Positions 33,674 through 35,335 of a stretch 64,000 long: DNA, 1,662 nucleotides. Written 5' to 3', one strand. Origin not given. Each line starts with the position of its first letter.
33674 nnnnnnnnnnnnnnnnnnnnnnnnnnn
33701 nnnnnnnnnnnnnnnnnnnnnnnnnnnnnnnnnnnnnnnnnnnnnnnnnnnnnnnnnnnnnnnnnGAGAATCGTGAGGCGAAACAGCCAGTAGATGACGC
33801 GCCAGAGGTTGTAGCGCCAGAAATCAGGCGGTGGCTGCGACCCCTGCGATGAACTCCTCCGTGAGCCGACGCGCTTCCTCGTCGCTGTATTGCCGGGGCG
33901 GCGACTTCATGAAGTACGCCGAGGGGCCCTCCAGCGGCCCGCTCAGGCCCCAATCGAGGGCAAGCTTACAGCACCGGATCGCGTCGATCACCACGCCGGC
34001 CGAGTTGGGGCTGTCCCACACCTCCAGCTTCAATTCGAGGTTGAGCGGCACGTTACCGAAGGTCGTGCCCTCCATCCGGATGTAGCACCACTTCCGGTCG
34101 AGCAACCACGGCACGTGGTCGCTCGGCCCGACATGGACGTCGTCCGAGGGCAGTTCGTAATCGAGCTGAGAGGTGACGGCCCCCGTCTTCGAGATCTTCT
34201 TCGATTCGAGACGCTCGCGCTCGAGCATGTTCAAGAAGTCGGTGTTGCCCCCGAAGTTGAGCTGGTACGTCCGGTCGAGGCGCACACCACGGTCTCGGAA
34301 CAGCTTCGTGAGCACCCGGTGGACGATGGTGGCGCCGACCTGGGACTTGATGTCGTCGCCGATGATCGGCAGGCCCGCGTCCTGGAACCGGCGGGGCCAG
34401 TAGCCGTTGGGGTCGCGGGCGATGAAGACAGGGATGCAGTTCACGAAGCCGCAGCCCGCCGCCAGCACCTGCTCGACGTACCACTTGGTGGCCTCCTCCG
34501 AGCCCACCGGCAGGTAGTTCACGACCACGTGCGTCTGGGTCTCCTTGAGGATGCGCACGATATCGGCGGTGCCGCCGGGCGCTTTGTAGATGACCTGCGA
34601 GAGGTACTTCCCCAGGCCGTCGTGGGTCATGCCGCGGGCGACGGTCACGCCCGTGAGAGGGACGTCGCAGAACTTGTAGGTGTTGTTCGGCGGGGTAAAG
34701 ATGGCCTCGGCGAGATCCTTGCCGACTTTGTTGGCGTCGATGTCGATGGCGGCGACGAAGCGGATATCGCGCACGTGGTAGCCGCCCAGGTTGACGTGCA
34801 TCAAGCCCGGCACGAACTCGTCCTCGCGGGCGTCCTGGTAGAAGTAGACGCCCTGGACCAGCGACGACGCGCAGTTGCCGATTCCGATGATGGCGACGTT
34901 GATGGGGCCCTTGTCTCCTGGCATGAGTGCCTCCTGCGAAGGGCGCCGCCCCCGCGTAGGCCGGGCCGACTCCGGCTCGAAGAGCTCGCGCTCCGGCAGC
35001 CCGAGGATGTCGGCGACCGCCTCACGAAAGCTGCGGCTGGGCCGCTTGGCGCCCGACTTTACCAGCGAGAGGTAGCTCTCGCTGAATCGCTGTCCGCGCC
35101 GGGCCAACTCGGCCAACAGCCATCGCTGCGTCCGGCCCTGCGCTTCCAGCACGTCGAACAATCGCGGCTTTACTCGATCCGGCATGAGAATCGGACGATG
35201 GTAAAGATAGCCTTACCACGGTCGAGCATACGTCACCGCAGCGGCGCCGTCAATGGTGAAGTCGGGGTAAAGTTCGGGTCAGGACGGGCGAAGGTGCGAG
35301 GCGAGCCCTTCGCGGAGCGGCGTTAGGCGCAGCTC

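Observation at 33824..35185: HTH-XRE DNA-binding domain encoded in frame with, and directly upstream of, inositol-1-phosphate synthase; internal AGGAGG+ATG suggests two products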

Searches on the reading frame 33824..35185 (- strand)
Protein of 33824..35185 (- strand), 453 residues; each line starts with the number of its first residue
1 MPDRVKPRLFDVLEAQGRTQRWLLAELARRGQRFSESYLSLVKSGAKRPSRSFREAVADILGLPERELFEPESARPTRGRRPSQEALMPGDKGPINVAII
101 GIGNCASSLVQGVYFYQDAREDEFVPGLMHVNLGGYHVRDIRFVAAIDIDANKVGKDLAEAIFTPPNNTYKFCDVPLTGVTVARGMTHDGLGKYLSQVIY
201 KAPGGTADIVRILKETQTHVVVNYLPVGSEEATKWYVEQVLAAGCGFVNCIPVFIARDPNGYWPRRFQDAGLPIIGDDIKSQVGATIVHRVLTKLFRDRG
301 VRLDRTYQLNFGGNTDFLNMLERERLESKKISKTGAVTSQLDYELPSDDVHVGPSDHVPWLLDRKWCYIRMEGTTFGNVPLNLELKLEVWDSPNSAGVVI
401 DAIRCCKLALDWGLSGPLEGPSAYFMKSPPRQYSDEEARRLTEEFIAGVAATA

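Call 3: search_protein_families(library=pfam, proteins=[window:33824-35185:-], max_evalue=1)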
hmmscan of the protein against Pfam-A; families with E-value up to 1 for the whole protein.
window:33824-35185:- (453 aa): 2 families
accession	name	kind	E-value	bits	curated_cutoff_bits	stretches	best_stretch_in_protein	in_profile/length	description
PF01658.22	Inos-1-P_synth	-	9.9e-37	125.8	27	1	284-392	1-107/107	Myo-inositol-1-phosphate synthase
PF13560.12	HTH_31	-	0.0038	18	27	1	17-67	14-60/64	Helix-turn-helix domain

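Call 4: search_protein_families(library=ncbifam, proteins=[window:33824-35185:-], max_evalue=1)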
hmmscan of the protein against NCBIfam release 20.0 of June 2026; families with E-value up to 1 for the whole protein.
window:33824-35185:- (453 aa): 3 families
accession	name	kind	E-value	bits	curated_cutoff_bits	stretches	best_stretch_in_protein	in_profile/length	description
TIGR03450.1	mycothiol_INO1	equivalog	8e-160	531.8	638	1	95-446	1-355/355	inositol-3-phosphate synthase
NF003992.0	PRK05472.2-1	equivalog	0.18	10.9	226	0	131-165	114-148/249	redox-sensing transcriptional repressor Rex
NF003996.0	PRK05472.2-5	equivalog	0.19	11.6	138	0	131-162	93-124/209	redox-sensing transcriptional repressor Rex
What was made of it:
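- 33824..34924 (-): Short coding sequence: 366-aa MIPS without the HTH (short isoform, inferred). TIGR03450 covers residues 95-446 (call 4).
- On Myo-inositol-1-phosphate (inositol-3-phosphate) synthase: The score is 531.8 bits against a cut-off of 638 (call 4).
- Checked: TIGR03450 aligns to residues 95-446 (call 4).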

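Call 5: find_homologous_proteins(query=window:33824-35185:-)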
Query window:33824-35185:- (453 aa): 8000 proteins with E <= 0.001 among 8000 candidates; the best 120 are listed.
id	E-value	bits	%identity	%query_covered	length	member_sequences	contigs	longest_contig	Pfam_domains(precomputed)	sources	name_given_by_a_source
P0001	1.0e-293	992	95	100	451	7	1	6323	PF01658.23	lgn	-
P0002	1.8e-284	962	92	100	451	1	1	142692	PF01658.23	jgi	jgi:myo-inositol-1-phosphate synthase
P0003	7.2e-276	933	90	100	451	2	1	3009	PF01658.23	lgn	-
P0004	2.0e-274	928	89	100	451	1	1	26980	PF01658.23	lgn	-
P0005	1.3e-261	886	-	-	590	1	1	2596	PF01658.23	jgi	jgi:myo-inositol-1-phosphate synthase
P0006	7.5e-257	871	85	98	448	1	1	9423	PF01658.23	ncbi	-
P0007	1.4e-237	807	78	98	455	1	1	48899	PF01658.23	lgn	-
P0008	1.1e-235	801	77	98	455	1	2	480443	PF01658.23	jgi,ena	-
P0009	3.2e-235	799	77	98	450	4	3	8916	PF01658.23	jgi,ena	-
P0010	1.2e-234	797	77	97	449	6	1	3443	PF01658.23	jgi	jgi:myo-inositol-1-phosphate synthase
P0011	3.1e-234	796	77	98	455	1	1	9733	PF01658.23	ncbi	-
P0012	3.3e-234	796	77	98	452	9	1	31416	PF01658.23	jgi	-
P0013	3.2e-233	793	77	97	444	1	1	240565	PF01658.23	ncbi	-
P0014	5.4e-233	792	76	98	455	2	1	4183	PF01658.23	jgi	jgi:myo-inositol-1-phosphate synthase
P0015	1.4e-232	791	77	98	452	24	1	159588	PF01658.23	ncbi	-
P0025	4.5e-231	786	76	98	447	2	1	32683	PF01658.23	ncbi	-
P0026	9.7e-231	784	76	98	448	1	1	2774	PF01658.23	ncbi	-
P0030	2.0e-230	783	75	98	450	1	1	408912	PF01658.23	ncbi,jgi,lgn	-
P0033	5.1e-230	782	77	98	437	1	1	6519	PF01658.23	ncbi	-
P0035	1.1e-229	781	76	98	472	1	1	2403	PF01658.23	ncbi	-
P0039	1.9e-229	780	76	98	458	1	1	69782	PF01658.23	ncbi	-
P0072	7.3e-227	772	75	98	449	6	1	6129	PF01658.23,PF13560.13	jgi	jgi:myo-inositol-1-phosphate synthase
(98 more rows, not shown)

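Call 6: find_related_loci(query=window:33824-35185:-, collection=genome_contigs, flank=4000)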
Query window:33824-35185:- (453 aa) in genome_contigs; peptide patterns used: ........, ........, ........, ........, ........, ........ (x = any residue, [..] = any of these).
600 stretches matched a pattern (row limit reached: there are more); 598 encode a relative of the query (tblastn E <= 1e-3); the best 80 are kept; 80 distinct loci.
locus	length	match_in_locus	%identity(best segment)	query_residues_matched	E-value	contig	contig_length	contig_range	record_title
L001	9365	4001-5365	76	5-448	0e+0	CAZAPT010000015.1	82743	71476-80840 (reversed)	MAG TPA_asm: uncultured Dehalococcoidia bacterium isolate binchicken_co185_280 genome assembly, contig: NODE_386_length_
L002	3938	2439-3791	74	5-448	0e+0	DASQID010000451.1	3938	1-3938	MAG TPA_asm: Acidobacteriota bacterium isolate SMAG_U11850 k141_307814, whole genome shotgun sequence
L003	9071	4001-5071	80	95-453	0e+0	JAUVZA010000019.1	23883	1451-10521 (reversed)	MAG: Dehalococcoidia bacterium isolate CSMAG_1256 CSMAG_1256_k141_734864_length_23883_cov_23.6400, whole genome shotgun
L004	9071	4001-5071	80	89-447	0e+0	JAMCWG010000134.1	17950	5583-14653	MAG: Chloroflexota bacterium isolate FK_Sedi_B_Bin.63 NODE_11318_length_17950_cov_1.88025, whole genome shotgun sequence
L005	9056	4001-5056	80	93-446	0e+0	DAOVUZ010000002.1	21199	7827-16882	MAG TPA_asm: Dehalococcoidales bacterium isolate CSMAG_1692 CSMAG_1692_k141_5428648_length_21199_cov_33.7263, whole geno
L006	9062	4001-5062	81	93-448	0e+0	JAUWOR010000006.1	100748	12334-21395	MAG: Dehalococcoidia bacterium isolate CSMAG_2455 CSMAG_2455_k141_59760_length_100748_cov_22.0000, whole genome shotgun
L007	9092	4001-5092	78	81-448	0e+0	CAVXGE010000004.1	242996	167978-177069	MAG: uncultured Chloroflexia bacterium isolate MFD02416.bin.2.249 genome assembly, contig: contig_23487, whole genome sh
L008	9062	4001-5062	80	93-448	0e+0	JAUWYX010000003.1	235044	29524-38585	MAG: Dehalococcoidia bacterium isolate CSMAG_2721 CSMAG_2721_k141_356709_length_235044_cov_109.0000, whole genome shotgu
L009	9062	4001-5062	79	93-448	0e+0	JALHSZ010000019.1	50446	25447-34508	MAG: Dehalococcoidales bacterium isolate PFL11 seq_1767993, whole genome shotgun sequence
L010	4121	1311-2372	78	93-448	0e+0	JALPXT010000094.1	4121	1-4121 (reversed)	Dehalococcoidia bacterium isolate AH-958-E22 AH-958-E22_NODE_94, whole genome shotgun sequence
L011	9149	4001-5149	73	81-453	0e+0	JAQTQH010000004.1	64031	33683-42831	MAG: Dehalococcoidales bacterium isolate STB_135 NODE_916_length_64031_cov_3.936060_Sandtown_B, whole genome shotgun seq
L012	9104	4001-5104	77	83-447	0e+0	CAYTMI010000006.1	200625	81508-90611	MAG TPA_asm: uncultured Anaerolineaceae bacterium isolate SRP302447_co3_779 genome assembly, contig: NODE_180_length_200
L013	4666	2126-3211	78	90-452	0e+0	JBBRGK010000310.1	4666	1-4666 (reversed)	MAG: Dehalococcoidia bacterium isolate Co_metawrap_2621 Cmw_2621_k141_3866052_length_4666_cov_6.0000, whole genome shotg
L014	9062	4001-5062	80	93-448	0e+0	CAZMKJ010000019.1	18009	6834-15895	MAG TPA_asm: uncultured Dehalococcoidia bacterium isolate SRP239594_co1_171 genome assembly, contig: NODE_1276_length_18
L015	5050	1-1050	80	97-448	0e+0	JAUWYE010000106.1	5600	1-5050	MAG: Dehalococcoidia bacterium isolate CSMAG_2702 CSMAG_2702_k141_1031259_length_5600_cov_16.1385, whole genome shotgun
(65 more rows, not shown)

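Call 29: find_encoding_contigs(protein=P0030, flank=6000, max_places=3)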
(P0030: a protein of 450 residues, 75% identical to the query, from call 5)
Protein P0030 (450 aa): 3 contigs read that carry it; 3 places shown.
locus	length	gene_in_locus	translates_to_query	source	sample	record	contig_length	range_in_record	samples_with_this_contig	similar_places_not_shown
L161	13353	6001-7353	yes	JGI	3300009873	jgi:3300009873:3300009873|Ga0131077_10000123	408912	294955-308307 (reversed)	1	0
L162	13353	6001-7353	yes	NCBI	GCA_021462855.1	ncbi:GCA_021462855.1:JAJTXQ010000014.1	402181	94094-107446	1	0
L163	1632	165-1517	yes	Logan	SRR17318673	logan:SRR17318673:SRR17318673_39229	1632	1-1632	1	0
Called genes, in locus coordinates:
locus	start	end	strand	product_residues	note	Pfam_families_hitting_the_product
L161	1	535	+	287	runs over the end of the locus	PF00753:Lactamase_B, PF12706:Lactamase_B_2 (weak)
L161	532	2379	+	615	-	PF00270:DEAD, PF00271:Helicase_C, PF16124:RecQ_Zn_bind, PF09382:RQC, PF00570:HRDC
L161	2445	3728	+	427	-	PF05977:MFS_3, PF07690:MFS_1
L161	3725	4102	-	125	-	-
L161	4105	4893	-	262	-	PF00881:Nitroreductase (weak)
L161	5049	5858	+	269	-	PF00378:ECH_1, PF16113:ECH_2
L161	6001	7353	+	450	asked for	PF01658:Inos-1-P_synth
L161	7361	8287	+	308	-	PF03279:Lip_A_acyltrans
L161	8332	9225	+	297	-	PF03279:Lip_A_acyltrans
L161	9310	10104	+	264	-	PF13263:PHP_C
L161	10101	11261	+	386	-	PF13439:Glyco_transf_4, PF13579:Glyco_trans_4_4, PF20706:GT4-conflict, PF00534:Glycos_transf_1, PF13692:Glyco_trans_1_4, PF13524:Glyco_trans_1_2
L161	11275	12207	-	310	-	PF00657:Lipase_GDSL, PF13472:Lipase_GDSL_2, PF00404:Dockerin_1 (faint)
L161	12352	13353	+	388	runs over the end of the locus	PF07690:MFS_1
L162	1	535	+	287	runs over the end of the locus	PF00753:Lactamase_B, PF12706:Lactamase_B_2 (weak)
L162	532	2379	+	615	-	PF00270:DEAD, PF00271:Helicase_C, PF16124:RecQ_Zn_bind, PF09382:RQC, PF00570:HRDC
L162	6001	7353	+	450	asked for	PF01658:Inos-1-P_synth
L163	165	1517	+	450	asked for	PF01658:Inos-1-P_synth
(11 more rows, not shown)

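Call 35: list_cluster_members(proteins=[P0006, P0011, P0013, P0015, P0025, P0026, P0030, P0033, P0035, P0039])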
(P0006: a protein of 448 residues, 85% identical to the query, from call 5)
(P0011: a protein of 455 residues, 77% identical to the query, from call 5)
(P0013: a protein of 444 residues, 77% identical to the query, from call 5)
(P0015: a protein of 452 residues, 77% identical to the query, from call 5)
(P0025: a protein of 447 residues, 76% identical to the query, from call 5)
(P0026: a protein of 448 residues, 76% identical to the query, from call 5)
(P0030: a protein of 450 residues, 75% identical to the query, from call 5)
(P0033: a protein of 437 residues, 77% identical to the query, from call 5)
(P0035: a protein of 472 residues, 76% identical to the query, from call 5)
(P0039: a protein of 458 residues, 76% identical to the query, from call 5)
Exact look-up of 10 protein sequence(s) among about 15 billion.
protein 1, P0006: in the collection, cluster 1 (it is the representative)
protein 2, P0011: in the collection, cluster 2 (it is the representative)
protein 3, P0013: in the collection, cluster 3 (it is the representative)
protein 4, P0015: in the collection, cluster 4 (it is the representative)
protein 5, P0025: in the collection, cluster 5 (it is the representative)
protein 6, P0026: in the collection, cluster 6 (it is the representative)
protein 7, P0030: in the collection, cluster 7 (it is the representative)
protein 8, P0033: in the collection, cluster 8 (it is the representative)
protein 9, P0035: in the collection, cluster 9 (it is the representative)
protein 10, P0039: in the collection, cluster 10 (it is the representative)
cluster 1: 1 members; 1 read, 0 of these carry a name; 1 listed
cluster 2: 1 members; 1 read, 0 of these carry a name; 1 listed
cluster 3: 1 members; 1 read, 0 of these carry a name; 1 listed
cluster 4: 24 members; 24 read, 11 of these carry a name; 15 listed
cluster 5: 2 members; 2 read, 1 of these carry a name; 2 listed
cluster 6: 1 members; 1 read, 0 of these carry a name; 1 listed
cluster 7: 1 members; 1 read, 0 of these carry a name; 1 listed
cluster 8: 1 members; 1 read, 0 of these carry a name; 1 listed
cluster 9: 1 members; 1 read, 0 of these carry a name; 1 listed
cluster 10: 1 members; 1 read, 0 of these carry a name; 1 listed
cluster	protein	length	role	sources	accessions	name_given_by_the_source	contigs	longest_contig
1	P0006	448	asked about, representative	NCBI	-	-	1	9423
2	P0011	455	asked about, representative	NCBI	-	-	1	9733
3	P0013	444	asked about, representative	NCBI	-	-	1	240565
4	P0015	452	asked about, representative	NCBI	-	-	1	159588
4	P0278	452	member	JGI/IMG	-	myo-inositol-1-phosphate synthase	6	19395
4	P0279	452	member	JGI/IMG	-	myo-inositol-1-phosphate synthase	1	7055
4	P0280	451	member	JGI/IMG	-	myo-inositol-1-phosphate synthase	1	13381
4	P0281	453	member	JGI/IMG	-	myo-inositol-1-phosphate synthase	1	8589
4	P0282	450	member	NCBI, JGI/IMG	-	myo-inositol-1-phosphate synthase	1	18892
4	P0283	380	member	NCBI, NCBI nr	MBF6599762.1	MAG: inositol-3-phosphate synthase [Dehalococcoidia bacterium] | inositol-3-phosphate synthase [Dehalococcoidia bacterium]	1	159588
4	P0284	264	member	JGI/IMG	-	myo-inositol-1-phosphate synthase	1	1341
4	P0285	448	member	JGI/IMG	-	myo-inositol-1-phosphate synthase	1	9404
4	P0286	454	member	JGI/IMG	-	myo-inositol-1-phosphate synthase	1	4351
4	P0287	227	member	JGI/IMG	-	myo-inositol-1-phosphate synthase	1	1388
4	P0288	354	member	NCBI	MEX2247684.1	MAG: inositol-3-phosphate synthase [Dehalococcoidia bacterium]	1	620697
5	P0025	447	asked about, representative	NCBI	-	-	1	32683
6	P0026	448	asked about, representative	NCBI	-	-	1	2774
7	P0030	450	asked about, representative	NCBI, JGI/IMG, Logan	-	-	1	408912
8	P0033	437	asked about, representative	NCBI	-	-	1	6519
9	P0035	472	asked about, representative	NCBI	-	-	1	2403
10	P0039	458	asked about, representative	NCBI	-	-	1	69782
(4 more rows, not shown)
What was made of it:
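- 34922..34924 (-): Internal start codon (Met88) of the short isoform. NCBI's pipeline annotates relatives from this internal start, at 380 and 354 aa (call 35).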

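Call 38: predict_structure(alignment_id=A2)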
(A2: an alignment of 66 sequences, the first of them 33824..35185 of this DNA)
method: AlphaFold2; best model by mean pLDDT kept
length: 453 residues; sequences in the alignment: 66
mean_pLDDT: 75.7   pTM: 0.69
mean pLDDT of the five models: 75.7, 74.6, 72.0, 72.0, 58.0
residues with pLDDT >= 90: 180; 70-90: 108; 50-70: 82; < 50: 83
segments of 3 or more residues with pLDDT < 50: 1-3, 73-90, 281-283, 310-364, 451-453
pLDDT, mean of each block of 10 residues (from residue 1): 65 94 96 92 85 95 92 39 35 89 88 94 84 93 96 95 79 93 82 68 92 98 75 90 95 81 95 83 55 68 60 39 32 40 44 42 55 67 65 76 95 92 66 74 83 38
secondary structure, 60 per line:
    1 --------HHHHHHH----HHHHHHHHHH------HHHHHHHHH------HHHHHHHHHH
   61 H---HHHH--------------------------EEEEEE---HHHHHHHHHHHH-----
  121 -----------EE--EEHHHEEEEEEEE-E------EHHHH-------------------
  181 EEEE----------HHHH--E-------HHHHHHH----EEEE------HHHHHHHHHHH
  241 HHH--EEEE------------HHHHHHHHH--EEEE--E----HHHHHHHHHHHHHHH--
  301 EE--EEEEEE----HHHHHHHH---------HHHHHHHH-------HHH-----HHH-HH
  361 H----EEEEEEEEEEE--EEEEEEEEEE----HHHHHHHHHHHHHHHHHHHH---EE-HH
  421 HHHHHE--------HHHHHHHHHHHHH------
elements in order: H9-15 H20-29 H36-44 H51-61 H65-68 E95-100 H104-115 E141-148 H158-161 E181-184 H195-198 H209-215 E220-223 H230-243 E246-249 H262-270 E273-276 H284-298 E305-310 H315-322 H332-339 E366-376 E379-388 H393-412 H419-425 H435-447
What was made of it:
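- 34904..34978 (-): Flexible linker (residues 70-94), variable in sequence and length among relatives. pLDDT is below 50 for residues 73-90 (call 38).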

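Call 54: find_encoding_contigs(protein=P0013, flank=7000, max_places=1)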
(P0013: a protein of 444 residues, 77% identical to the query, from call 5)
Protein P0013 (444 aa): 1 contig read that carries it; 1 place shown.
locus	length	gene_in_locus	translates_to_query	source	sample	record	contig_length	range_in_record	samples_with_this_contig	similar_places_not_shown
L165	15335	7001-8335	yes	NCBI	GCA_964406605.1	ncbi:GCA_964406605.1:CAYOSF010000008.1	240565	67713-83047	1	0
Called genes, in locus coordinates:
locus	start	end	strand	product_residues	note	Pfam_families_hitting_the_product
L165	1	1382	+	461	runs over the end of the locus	PF02878:PGM_PMM_I, PF02879:PGM_PMM_II, PF02880:PGM_PMM_III, PF00408:PGM_PMM_IV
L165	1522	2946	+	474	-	PF08529:NusA_N, PF00575:S1 (weak), PF13184:KH_NusA_1st, PF26594:KH_NusA_2nd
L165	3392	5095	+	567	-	PF04760:IF2_N, PF00009:GTP_EFTU, PF01926:MMR_HSR1, PF02421:FeoB_N (weak), PF22042:EF-G_D2, PF11987:IF-2, PF03144:GTP_EFTU_D2 (weak)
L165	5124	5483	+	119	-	PF02033:RBFA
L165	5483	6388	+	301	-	PF01509:TruB_N, PF16198:TruB_C_2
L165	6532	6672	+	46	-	PF18930:DUF5679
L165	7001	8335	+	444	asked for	PF01658:Inos-1-P_synth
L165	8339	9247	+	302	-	PF03279:Lip_A_acyltrans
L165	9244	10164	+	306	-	PF03279:Lip_A_acyltrans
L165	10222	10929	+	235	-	PF13263:PHP_C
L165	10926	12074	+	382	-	PF13439:Glyco_transf_4, PF13579:Glyco_trans_4_4, PF20706:GT4-conflict, PF00534:Glycos_transf_1, PF13692:Glyco_trans_1_4, PF13524:Glyco_trans_1_2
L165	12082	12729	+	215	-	PF01066:CDP-OH_P_transf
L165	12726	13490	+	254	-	PF23357:DUF7088 (faint), PF00462:Glutaredoxin (faint), PF00085:Thioredoxin (faint), PF13192:Thioredoxin_3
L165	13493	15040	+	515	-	-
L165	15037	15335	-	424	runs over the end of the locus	PF13485:Peptidase_MA_2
